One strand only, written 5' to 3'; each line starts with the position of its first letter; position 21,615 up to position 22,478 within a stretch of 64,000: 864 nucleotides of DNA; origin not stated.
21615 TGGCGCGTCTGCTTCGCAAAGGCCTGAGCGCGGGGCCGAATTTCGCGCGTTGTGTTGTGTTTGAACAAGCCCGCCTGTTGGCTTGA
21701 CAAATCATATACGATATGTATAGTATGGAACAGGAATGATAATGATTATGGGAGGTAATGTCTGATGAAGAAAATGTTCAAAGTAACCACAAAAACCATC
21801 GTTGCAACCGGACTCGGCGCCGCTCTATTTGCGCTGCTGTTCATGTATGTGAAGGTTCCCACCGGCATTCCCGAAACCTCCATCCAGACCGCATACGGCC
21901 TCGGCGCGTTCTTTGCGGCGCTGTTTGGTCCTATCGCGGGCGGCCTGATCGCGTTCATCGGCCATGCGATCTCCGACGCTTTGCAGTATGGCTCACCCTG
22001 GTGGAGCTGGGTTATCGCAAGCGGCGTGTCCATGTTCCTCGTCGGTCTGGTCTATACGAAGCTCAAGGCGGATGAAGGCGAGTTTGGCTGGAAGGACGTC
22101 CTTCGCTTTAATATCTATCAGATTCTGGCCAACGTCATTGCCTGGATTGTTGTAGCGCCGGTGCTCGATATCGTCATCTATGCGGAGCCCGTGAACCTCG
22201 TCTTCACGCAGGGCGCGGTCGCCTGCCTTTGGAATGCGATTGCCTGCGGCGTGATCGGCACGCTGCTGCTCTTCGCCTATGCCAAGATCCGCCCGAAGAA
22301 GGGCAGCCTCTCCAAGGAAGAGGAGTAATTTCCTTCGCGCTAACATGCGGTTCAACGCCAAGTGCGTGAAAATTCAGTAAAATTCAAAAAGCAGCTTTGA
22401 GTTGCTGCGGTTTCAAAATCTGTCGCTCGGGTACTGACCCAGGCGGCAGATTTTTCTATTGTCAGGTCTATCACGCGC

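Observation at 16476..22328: GntR-linked cluster pairs two DUF62 SAM hydroxide adenosyltransferase paralogs with a dedicated ECF transporter of unknown substrate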

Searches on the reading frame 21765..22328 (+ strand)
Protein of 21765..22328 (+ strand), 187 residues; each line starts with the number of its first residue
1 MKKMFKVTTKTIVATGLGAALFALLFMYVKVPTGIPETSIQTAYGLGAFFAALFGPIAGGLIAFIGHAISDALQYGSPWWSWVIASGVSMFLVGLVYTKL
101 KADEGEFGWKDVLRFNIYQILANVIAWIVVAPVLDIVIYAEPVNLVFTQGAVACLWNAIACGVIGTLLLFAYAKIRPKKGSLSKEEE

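Call 3: search_protein_families(library=pfam, proteins=[window:21765-22328:+], max_evalue=0.01)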
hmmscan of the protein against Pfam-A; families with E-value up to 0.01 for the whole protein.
window:21765-22328:+ (187 aa): 3 families
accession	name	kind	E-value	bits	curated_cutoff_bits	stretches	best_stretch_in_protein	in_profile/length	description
PF07155.17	ECF-ribofla_trS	-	9.1e-45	153.2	26.7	1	7-174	2-172/172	ECF-type riboflavin transporter, S component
PF07694.17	5TM-5TMR_LYT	-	3.5e-05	23.9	24.6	1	8-168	14-166/169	5TMR of 5TMR-LYT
PF12822.12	ECF_trnsprt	-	5.7e-05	23.6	30.7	1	10-164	1-164/169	ECF transporter, substrate-specific component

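Call 4: search_protein_families(library=ncbifam, proteins=[window:21765-22328:+], max_evalue=0.01)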
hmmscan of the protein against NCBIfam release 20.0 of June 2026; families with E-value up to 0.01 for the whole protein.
window:21765-22328:+ (187 aa): 2 families
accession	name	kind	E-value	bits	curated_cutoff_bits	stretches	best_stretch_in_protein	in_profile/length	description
NF010182.0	PRK13661.1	equivalog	1.2e-66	224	99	1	4-185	2-183/183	ECF-type riboflavin transporter substrate-binding protein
TIGR04518.1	ECF_S_folT_fam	subfamily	9.3e-08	32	60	1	6-170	1-159/163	folate family ECF transporter S component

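Call 14: search_solved_structures(query=window:21765-22328:+, max_evalue=1, show_alignments=2)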
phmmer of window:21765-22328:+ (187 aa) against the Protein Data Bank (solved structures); distinct sequences matched with E-value up to 1: 1.
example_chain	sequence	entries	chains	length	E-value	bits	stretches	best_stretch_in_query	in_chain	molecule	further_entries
3p5n_A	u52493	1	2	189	0.23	14.7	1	10-169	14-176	Riboflavin uptake protein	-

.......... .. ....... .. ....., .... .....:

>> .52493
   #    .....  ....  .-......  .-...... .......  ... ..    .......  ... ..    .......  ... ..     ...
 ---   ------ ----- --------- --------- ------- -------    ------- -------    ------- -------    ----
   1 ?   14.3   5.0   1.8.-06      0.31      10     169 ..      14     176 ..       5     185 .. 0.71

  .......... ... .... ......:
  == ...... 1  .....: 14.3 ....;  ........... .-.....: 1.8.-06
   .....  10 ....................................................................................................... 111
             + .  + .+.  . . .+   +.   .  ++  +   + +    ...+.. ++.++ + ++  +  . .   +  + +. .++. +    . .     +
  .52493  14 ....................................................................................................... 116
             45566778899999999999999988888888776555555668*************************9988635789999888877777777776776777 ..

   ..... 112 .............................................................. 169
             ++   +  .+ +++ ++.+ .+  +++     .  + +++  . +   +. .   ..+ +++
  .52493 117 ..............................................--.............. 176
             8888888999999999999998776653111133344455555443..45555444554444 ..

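Call 15: find_homologous_proteins(query=window:21765-22328:+, max_evalue=0.00001)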
Query window:21765-22328:+ (187 aa): 3002 proteins with E <= 0.00001 among 3661 candidates; the best 120 are listed.
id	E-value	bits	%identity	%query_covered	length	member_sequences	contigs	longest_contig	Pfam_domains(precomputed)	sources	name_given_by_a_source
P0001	6.0e-114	397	97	100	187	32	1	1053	PF07155.18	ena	-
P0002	8.1e-112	390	94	100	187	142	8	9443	PF07155.18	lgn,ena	-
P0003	2.2e-111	388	95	100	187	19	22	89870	PF07155.18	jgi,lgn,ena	jgi:energy-coupling factor transport system substrate-specific component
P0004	5.1e-110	384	93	94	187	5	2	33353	PF07155.18,PF12822.13,PF07694.18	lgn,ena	-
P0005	1.0e-107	376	91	100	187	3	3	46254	PF07155.18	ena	-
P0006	2.2e-107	375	90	100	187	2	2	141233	PF07155.18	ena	-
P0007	1.3e-106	373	91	99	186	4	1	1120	PF07155.18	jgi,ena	-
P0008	1.7e-106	372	90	99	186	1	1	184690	PF07155.18,PF07694.18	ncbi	-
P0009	3.1e-105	368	90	99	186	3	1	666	PF07155.18,PF12822.13,PF07694.18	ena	-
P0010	3.9e-105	368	88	100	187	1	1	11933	PF07155.18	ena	-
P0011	8.1e-105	367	88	100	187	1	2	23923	PF07155.18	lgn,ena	-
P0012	8.9e-102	357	90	97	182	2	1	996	PF07155.18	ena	-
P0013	5.6e-101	354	86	100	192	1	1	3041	PF07155.18,PF12822.13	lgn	-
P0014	3.1e-99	349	87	99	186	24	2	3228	PF07155.18,PF12822.13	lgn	-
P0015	3.7e-97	342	80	100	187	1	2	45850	PF07155.18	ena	-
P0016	8.6e-95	334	89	91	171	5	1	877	PF07155.18,PF12822.13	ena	-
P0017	1.2e-93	330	82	99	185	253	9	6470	PF07155.18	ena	-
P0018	3.0e-93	329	85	98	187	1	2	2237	PF07155.18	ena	-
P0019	1.0e-92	327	82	99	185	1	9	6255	PF07155.18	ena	-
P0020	3.8e-92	325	77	99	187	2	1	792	PF07155.18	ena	-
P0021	1.6e-91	323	80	99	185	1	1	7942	PF07155.18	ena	-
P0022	1.6e-91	323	79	98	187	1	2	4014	PF07155.18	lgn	-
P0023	1.6e-91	323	80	99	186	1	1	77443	PF07155.18,PF12822.13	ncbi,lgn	-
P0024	1.7e-91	323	81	99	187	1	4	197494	PF07155.18,PF12822.13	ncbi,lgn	ncbi:MAG: ECF-type riboflavin transporter substrate-binding protein [Clostridia bacterium]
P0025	2.8e-91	323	78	99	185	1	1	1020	PF07155.18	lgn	-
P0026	2.8e-91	323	81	99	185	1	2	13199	PF07155.18,PF12822.13,PF07694.18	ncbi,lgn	-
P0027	3.0e-91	323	79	98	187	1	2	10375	PF07155.18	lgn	-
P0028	4.1e-91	322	79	98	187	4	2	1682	PF07155.18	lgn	-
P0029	4.2e-91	322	79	99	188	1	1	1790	PF07155.18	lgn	-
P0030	8.0e-91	321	79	98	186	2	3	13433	PF07155.18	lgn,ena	-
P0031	9.5e-91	321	77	99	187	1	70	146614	PF07155.18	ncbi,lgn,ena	-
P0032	1.0e-90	321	80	98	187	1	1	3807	PF07155.18,PF12822.13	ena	-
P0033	1.7e-90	320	77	99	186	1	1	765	PF07155.18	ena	-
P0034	1.7e-90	320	78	98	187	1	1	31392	PF07155.18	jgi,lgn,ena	jgi:energy-coupling factor transport system substrate-specific component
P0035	2.2e-90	320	77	98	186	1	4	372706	PF07155.18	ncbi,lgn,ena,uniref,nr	ncbi:ECF-type riboflavin transporter substrate-binding protein [Faecalicatena contorta]|uniref:UPF03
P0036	2.4e-90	320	77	98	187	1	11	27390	PF07155.18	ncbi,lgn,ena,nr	ncbi:MAG: ECF-type riboflavin transporter substrate-binding protein [Ruminococcus sp.]|nr:ECF-type r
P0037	2.8e-90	319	79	97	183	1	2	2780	PF07155.18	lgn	-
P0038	4.4e-90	319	77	98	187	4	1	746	PF07155.18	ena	-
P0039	4.7e-90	319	77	98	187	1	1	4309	PF07155.18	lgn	-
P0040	5.0e-90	319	77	98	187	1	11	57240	PF07155.18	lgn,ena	-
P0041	5.1e-90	319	79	99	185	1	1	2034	PF07155.18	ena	-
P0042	5.4e-90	318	77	99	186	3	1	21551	PF07155.18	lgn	-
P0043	6.7e-90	318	77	98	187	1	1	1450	PF07155.18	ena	-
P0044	8.5e-90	318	76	99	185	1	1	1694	PF07155.18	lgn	-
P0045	9.0e-90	318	77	98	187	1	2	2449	PF07155.18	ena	-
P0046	1.2e-89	317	78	98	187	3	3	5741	PF07155.18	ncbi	-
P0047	1.3e-89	317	76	98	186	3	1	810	PF07155.18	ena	-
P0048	1.6e-89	317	79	99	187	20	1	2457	PF07155.18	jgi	jgi:energy-coupling factor transport system substrate-specific component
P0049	1.8e-89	317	77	99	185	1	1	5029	PF07155.18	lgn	-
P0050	1.8e-89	317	78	98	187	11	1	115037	PF07155.18,PF12822.13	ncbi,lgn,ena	-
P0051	1.9e-89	317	75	99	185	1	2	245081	PF07155.18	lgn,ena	-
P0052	2.1e-89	317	78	99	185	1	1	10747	PF07155.18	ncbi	-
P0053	2.8e-89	316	79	99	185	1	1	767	PF07155.18,PF12822.13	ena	-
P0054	2.8e-89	316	78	99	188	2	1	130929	PF07155.18,PF12822.13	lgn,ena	-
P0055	3.4e-89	316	77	99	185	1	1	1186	PF07155.18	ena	-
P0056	4.1e-89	316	79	99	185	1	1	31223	PF07155.18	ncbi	-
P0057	4.8e-89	315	76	99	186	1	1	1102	PF07155.18,PF12822.13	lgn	-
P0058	5.2e-89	315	79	99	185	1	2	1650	PF07155.18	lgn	-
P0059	5.7e-89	315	76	99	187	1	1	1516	PF07155.18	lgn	-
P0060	6.2e-89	315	77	99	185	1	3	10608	PF07155.18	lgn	-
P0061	7.4e-89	315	76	98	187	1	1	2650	PF07155.18,PF12822.13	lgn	-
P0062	8.5e-89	315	78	99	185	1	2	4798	PF07155.18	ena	-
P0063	8.7e-89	314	78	98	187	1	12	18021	PF07155.18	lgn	-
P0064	8.8e-89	314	78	99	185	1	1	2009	PF07155.18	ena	-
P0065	8.9e-89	314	76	99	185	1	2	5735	PF07155.18,PF12822.13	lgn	-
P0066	9.2e-89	314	78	99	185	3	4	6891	PF07155.18,PF07694.18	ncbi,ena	-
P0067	9.3e-89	314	77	98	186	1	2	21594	PF07155.18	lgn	-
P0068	9.6e-89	314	77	99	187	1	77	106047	PF07155.18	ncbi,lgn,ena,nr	ncbi:MAG: ECF-type riboflavin transporter substrate-binding protein [Oliverpabstia sp.]|nr:ECF-type 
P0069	9.6e-89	314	76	99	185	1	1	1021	PF07155.18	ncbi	-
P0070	1.0e-88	314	78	98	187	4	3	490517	PF07155.18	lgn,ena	-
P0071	1.0e-88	314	76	99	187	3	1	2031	PF07155.18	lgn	-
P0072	1.1e-88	314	78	99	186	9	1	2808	PF07155.18,PF12822.13,PF07694.18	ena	-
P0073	1.2e-88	314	77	99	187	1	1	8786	PF07155.18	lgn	-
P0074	1.2e-88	314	75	99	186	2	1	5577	PF07155.18,PF12822.13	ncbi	-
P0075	1.3e-88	314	76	99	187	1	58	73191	PF07155.18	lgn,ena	-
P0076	1.3e-88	314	76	99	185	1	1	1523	PF07155.18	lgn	-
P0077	1.4e-88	314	78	99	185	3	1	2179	PF07155.18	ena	-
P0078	1.5e-88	314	78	99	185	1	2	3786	PF07155.18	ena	-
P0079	1.8e-88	313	76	99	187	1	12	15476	PF07155.18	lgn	-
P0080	1.8e-88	313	76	99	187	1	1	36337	PF07155.18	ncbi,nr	ncbi:MAG: ECF-type riboflavin transporter substrate-binding protein [Oliverpabstia sp.]|nr:ECF-type 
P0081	1.8e-88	313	76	98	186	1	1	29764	PF07155.18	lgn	-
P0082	1.8e-88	313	79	99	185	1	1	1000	PF07155.18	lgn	-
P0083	2.1e-88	313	78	99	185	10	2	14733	PF07155.18,PF12822.13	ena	-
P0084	2.4e-88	313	77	99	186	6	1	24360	PF07155.18,PF12822.13,PF07694.18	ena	-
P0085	2.4e-88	313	76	99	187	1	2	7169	PF07155.18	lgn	-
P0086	2.5e-88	313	77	99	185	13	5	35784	PF07155.18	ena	-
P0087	2.5e-88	313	75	99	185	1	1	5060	PF07155.18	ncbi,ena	-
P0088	2.7e-88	313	78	99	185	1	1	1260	PF07155.18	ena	-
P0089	3.3e-88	313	76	99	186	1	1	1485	PF07155.18,PF12822.13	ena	-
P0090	3.4e-88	313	78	98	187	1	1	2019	PF07155.18,PF07694.18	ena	-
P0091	4.1e-88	312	76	98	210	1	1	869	PF07155.18,PF12822.13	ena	-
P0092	4.2e-88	312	74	99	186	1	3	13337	PF07155.18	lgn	-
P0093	4.2e-88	312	76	99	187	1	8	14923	PF07155.18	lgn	-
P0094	4.4e-88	312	75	99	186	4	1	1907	PF07155.18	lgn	-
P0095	4.5e-88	312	75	99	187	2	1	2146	PF07155.18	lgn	-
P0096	5.0e-88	312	77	98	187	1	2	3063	PF07155.18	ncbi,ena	-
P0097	5.2e-88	312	77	98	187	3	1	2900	PF07155.18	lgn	-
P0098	5.5e-88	312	78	99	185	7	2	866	PF07155.18,PF12822.13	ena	-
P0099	5.5e-88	312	76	99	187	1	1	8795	PF07155.18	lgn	-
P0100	5.7e-88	312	76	99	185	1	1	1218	PF07155.18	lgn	-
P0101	7.2e-88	311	78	99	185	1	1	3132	PF07155.18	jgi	jgi:energy-coupling factor transport system substrate-specific component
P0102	8.1e-88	311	77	99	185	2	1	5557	PF07155.18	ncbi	-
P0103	9.0e-88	311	76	99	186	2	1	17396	PF07155.18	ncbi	-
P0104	9.6e-88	311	75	99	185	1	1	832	PF07155.18,PF12822.13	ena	-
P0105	9.6e-88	311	77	99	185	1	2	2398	PF07155.18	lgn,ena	-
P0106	1.1e-87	311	76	98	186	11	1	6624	PF07155.18,PF12822.13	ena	-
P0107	1.2e-87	311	76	99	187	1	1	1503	PF07155.18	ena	-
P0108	1.2e-87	311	75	99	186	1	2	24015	PF07155.18,PF12822.13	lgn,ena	-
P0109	1.3e-87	311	74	99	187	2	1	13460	PF07155.18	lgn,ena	-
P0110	1.4e-87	311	75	98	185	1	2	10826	PF07155.18,PF12822.13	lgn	-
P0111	1.4e-87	311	74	99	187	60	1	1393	PF07155.18,PF12822.13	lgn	-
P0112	1.5e-87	310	75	99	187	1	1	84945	PF07155.18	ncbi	-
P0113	1.6e-87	310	75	99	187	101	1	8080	PF07155.18,PF12822.13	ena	-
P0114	1.8e-87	310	74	99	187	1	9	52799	PF07155.18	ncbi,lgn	ncbi:MAG: ECF-type riboflavin transporter substrate-binding protein [Oliverpabstia sp.]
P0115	1.8e-87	310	75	99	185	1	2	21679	PF07155.18,PF12822.13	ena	-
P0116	2.0e-87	310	77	99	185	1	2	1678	PF07155.18,PF12822.13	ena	-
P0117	2.0e-87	310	77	99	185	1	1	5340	PF07155.18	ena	-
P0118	2.0e-87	310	75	99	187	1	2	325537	PF07155.18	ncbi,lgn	-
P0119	2.3e-87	310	74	99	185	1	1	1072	PF07155.18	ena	-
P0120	2.6e-87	310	79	98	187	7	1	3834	PF07155.18,PF12822.13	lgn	-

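Call 17: find_encoding_contigs(protein=P0035, flank=10000, max_places=3)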
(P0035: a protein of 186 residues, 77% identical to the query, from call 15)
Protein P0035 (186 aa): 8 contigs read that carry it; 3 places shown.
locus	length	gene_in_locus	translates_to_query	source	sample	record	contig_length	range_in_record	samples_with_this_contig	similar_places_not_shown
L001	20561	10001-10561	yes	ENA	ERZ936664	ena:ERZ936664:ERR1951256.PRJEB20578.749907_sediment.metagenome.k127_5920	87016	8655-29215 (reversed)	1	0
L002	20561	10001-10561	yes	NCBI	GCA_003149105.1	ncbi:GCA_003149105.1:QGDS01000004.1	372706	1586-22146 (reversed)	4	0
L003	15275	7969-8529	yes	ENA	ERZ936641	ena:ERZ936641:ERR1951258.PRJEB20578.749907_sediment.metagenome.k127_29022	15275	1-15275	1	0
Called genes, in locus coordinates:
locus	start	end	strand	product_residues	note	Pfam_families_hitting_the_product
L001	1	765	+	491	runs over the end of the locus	PF13396:PLDc_N (weak), PF13091:PLDc_2, PF00614:PLDc, PF13091:PLDc_2, PF00614:PLDc (weak)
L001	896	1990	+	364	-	PF00254:FKBP_C, PF05698:Trigger_C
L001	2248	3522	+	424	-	PF03313:SDH_alpha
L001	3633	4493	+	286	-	PF01887:SAM_HAT_N, PF20257:SAM_HAT_C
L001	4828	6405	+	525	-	PF12746:GNAT_acetyltran, PF00583:Acetyltransf_1, PF08445:FR47 (weak), PF13508:Acetyltransf_7 (weak), PF00392:GntR, PF07702:UTRA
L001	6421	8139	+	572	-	PF03193:RsgA_GTPase (faint), PF13476:AAA_23 (faint), PF00005:ABC_tran, PF02463:SMC_N (faint), PF13191:AAA_16 (faint), PF12558:DUF3744, PF00005:ABC_tran, PF13304:AAA_21 (weak), +2 more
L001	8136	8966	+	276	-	PF02361:CbiQ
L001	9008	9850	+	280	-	PF01887:SAM_HAT_N, PF20257:SAM_HAT_C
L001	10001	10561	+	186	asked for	PF07155:ECF-ribofla_trS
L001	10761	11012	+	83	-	PF12116:SpoIIID, PF05225:HTH_psq (weak)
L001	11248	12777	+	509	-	PF00072:Response_reg, PF00165:HTH_AraC (weak), PF12833:HTH_18, PF00165:HTH_AraC (weak)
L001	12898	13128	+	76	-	PF00381:PTS-HPr (weak)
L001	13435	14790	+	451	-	PF01554:MatE, PF03023:MurJ, PF01554:MatE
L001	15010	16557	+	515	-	PF00117:GATase, PF07722:Peptidase_C26, PF02540:NAD_synthase (faint), PF03054:tRNA_Me_trans (faint), PF00958:GMP_synt_C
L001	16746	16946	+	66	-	-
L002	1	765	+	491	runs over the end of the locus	PF13396:PLDc_N (weak), PF13091:PLDc_2, PF00614:PLDc, PF13091:PLDc_2, PF00614:PLDc (weak)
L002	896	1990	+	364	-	PF00254:FKBP_C, PF05698:Trigger_C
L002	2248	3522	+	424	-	PF03313:SDH_alpha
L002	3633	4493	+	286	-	PF01887:SAM_HAT_N, PF20257:SAM_HAT_C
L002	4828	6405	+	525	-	PF12746:GNAT_acetyltran, PF00583:Acetyltransf_1, PF08445:FR47 (weak), PF13508:Acetyltransf_7 (weak), PF00392:GntR, PF07702:UTRA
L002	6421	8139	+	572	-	PF03193:RsgA_GTPase (faint), PF13476:AAA_23 (faint), PF00005:ABC_tran, PF02463:SMC_N (faint), PF13191:AAA_16 (faint), PF12558:DUF3744, PF00005:ABC_tran, PF13304:AAA_21 (weak), +2 more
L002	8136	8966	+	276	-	PF02361:CbiQ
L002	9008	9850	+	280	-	PF01887:SAM_HAT_N, PF20257:SAM_HAT_C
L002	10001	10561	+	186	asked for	PF07155:ECF-ribofla_trS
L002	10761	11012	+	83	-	PF12116:SpoIIID, PF05225:HTH_psq (weak)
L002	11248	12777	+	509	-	PF00072:Response_reg, PF00165:HTH_AraC (weak), PF12833:HTH_18, PF00165:HTH_AraC (weak)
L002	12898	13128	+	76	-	PF00381:PTS-HPr (weak)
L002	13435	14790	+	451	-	PF01554:MatE, PF03023:MurJ, PF01554:MatE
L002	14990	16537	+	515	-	PF00117:GATase, PF07722:Peptidase_C26, PF02540:NAD_synthase (faint), PF03054:tRNA_Me_trans (faint), PF00958:GMP_synt_C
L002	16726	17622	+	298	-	PF26348:SRA_ScoMcrA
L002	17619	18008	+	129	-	PF00293:NUDIX, PF14815:NUDIX_4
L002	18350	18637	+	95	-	-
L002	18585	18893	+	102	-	-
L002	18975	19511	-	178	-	PF00440:TetR_N (weak)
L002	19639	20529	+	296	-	PF02645:DegV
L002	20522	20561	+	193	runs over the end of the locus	-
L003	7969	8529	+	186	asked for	PF07155:ECF-ribofla_trS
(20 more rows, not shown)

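Call 26: search_protein_representatives(protein=window:21765-22328:+)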
Query: 187 residues. Proteins with E-value up to 0.001 (for the whole library): 596; up to 1e-10: 330; up to 1e-30: 46. The best 150 are listed.
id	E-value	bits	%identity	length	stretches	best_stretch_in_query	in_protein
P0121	6.0e-85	300.3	72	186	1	1-185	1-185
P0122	1.5e-67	243.6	61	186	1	1-185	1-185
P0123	4.7e-66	238.7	62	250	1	4-179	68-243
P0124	5.6e-52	192.8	73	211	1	27-145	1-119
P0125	2.6e-50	187.4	48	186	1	3-185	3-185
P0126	1.4e-48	181.7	49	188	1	6-184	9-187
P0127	1.4e-46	175.2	73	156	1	1-111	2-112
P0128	1.8e-46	174.8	73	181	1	2-112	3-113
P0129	3.0e-46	174.1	75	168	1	27-129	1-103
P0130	6.1e-46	173.1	47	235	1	7-186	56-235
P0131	3.3e-45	170.7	51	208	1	10-185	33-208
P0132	1.7e-41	158.6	46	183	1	6-185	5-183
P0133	5.7e-41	156.9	66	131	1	20-125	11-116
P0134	1.3e-40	155.7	46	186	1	1-183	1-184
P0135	2.4e-40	154.9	47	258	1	7-185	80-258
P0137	6.3e-39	150.3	47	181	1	5-185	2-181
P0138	1.1e-38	149.5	43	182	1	1-178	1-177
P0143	7.8e-37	143.4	44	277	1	7-186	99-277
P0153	5.4e-35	137.4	39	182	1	5-184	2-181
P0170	6.0e-30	121.0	39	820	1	10-184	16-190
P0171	7.2e-30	120.7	42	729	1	17-183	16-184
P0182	2.2e-28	115.9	37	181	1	5-175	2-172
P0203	6.0e-25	104.7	57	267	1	5-104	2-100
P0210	1.4e-24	103.5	43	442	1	11-185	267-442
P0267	1.1e-20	90.8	45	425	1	47-185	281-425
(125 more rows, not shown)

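Call 27: search_protein_families(library=pfam, proteins=[P0210, P0267, P0170, P0171, P0143, P0135, P0123, P0203], max_evalue=0.0001)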
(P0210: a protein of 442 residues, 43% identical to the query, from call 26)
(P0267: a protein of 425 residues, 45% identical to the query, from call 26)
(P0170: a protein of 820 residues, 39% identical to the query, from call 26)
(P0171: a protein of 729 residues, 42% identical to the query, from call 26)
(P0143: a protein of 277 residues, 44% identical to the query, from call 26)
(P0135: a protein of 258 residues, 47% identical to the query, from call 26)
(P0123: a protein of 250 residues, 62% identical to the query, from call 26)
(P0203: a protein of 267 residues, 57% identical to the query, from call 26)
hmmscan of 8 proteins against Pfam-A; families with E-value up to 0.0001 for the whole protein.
P0210 (442 aa): 2 families
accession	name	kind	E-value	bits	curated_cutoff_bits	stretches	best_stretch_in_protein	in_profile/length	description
PF07155.17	ECF-ribofla_trS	-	1.3e-21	77.7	26.7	1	332-431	71-172/172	ECF-type riboflavin transporter, S component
PF03717.20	PBP_dimer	-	1.8e-19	71.3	24.4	1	59-229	2-177/180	Penicillin-binding Protein dimerisation domain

P0267 (425 aa): 2 families
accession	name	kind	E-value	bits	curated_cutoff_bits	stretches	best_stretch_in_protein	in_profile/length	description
PF03600.22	CitMHS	-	2.2e-42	145.8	31.9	1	13-330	1-302/336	Citrate transporter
PF07155.17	ECF-ribofla_trS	-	5.9e-19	69.1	26.7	1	311-414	68-172/172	ECF-type riboflavin transporter, S component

P0170 (820 aa): 12 families
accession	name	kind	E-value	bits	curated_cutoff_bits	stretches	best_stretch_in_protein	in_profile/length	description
PF00005.33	ABC_tran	-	6.3e-64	215.1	25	2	558-703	2-137/137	ABC transporter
PF07155.17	ECF-ribofla_trS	-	1.3e-40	139.6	26.7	1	13-177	2-169/172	ECF-type riboflavin transporter, S component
PF13304.12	AAA_21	-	1.4e-18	68.5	27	1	651-738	213-303/304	AAA domain, putative AbiEii toxin, Type IV TA system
PF02463.25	SMC_N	-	7.6e-12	45.6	40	1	245-414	27-200/220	RecF/RecN/SMC N terminal domain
PF03193.22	RsgA_GTPase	-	2.4e-08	34.4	30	0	232-266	97-130/174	RsgA GTPase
PF13555.12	AAA_29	-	4.4e-08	33.2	27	0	237-259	17-39/61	P-loop containing region of AAA domain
PF13481.12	AAA_25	-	3.5e-06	27.2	27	0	219-260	11-51/195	AAA domain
PF01926.29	MMR_HSR1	-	7.9e-06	26.4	21.9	0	569-590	1-22/113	50S ribosome-binding GTPase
PF13401.12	AAA_22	-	1.6e-05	25.7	27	0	245-406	8-116/130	AAA domain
PF13521.12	AAA_28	-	1.8e-05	25.5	27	0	244-263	1-20/164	AAA domain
PF20703.3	nSTAND1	-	2.7e-05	24.4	27.1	0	238-339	29-95/379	Novel STAND NTPase 1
PF13476.12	AAA_23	-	5.8e-05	24.3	27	0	571-589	23-41/201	AAA domain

P0171 (729 aa): 2 families
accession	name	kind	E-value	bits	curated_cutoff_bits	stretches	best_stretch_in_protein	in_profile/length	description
PF07155.17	ECF-ribofla_trS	-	7e-32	111.2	26.7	1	16-175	12-172/172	ECF-type riboflavin transporter, S component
PF00211.25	Guanylate_cyc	-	7.7e-18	65.2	21.9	1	469-641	8-172/183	Adenylate and Guanylate cyclase catalytic domain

P0143 (277 aa): 2 families
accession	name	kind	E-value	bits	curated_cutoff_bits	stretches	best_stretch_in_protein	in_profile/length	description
PF07155.17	ECF-ribofla_trS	-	1.6e-40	139.3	26.7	1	99-262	2-169/172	ECF-type riboflavin transporter, S component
PF12822.12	ECF_trnsprt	-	1.8e-05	25.2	30.7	0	102-260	1-161/169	ECF transporter, substrate-specific component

P0135 (258 aa): 2 families
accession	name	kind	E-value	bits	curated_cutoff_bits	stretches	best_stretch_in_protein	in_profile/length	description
PF07155.17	ECF-ribofla_trS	-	6.6e-44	150.4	26.7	1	80-247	2-172/172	ECF-type riboflavin transporter, S component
PF12822.12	ECF_trnsprt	-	8.8e-05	23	30.7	1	83-243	1-162/169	ECF transporter, substrate-specific component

P0123 (250 aa): 1 family
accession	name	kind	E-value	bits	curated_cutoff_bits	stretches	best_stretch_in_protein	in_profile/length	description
PF07155.17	ECF-ribofla_trS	-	2.1e-41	142.2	26.7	1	71-237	2-171/172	ECF-type riboflavin transporter, S component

P0203 (267 aa): 2 families
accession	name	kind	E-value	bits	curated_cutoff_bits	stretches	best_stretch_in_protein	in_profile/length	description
PF07155.17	ECF-ribofla_trS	-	2.1e-31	109.6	26.7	1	3-101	1-102/172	ECF-type riboflavin transporter, S component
PF01966.28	HD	-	6.4e-10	39.8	22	1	84-187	8-114/116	HD domain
